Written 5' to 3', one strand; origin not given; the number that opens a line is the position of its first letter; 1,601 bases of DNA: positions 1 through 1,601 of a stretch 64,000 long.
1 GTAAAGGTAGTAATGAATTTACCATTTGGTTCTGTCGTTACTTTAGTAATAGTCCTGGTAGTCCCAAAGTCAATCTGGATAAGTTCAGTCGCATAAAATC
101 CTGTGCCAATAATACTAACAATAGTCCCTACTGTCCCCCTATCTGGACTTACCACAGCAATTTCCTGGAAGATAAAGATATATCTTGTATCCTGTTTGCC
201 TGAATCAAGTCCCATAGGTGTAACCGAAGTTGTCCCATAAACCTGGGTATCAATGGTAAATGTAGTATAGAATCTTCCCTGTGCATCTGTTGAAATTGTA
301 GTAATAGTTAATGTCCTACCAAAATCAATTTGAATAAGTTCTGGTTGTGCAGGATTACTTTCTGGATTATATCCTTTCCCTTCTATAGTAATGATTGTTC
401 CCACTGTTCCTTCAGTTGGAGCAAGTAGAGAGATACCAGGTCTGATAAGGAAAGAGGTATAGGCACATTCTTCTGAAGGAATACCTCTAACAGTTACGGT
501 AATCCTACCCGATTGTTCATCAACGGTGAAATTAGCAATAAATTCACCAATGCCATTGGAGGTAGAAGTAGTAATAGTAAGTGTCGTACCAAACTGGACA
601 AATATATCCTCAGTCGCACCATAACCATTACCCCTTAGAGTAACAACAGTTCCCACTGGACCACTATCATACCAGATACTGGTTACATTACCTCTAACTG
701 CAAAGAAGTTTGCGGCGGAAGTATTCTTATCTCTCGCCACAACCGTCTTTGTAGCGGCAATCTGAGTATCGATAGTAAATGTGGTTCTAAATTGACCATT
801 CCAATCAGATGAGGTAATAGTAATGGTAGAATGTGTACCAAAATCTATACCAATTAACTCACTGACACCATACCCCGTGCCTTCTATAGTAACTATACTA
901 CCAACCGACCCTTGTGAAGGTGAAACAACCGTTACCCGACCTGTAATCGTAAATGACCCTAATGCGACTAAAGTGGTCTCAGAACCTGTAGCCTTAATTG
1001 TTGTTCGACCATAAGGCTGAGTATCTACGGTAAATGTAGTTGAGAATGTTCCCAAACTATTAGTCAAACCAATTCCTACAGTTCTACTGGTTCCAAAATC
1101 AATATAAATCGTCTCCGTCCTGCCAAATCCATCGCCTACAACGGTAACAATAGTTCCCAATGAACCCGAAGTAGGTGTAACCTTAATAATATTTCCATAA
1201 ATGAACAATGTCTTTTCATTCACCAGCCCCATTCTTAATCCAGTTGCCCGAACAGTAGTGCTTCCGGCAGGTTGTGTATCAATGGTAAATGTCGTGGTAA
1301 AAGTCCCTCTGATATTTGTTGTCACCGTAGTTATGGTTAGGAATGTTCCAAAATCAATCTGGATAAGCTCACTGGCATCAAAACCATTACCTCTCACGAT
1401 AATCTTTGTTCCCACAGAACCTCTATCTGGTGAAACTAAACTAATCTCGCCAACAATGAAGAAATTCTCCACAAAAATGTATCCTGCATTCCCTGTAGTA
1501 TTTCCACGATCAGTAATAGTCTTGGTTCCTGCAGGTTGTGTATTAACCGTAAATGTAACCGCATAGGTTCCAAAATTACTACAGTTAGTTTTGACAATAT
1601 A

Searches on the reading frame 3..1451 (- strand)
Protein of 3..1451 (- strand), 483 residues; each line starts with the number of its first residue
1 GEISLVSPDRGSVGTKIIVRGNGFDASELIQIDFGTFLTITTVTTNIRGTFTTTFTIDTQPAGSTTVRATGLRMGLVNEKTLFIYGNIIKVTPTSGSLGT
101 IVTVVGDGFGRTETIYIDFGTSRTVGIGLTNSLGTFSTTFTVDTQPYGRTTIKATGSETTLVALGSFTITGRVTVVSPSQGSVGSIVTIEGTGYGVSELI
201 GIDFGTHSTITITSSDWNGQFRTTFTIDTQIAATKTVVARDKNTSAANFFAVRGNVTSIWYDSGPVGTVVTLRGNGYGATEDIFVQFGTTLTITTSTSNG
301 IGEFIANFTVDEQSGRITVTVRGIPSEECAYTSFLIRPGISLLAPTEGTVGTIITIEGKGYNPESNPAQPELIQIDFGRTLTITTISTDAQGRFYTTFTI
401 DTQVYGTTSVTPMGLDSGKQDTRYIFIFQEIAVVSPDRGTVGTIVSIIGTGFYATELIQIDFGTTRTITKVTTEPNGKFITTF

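Call 15: search_protein_families(library=pfam, proteins=[window:3-1451:-], max_evalue=1)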
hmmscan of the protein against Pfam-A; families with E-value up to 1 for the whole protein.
window:3-1451:- (483 aa): 3 families
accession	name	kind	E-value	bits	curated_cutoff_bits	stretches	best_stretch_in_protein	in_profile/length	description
PF00754.31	F5_F8_type_C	-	2.6e-06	28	28.2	1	27-95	34-114/127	F5/8 type C domain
PF22633.2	F5_F8_type_C_2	-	1.3e-05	26.2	27.8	0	365-418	14-71/91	NedA-like, galactose-binding domain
PF19201.5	DUF5873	-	0.0036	18.3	32.6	1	353-396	63-106/109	Family of unknown function (DUF5873)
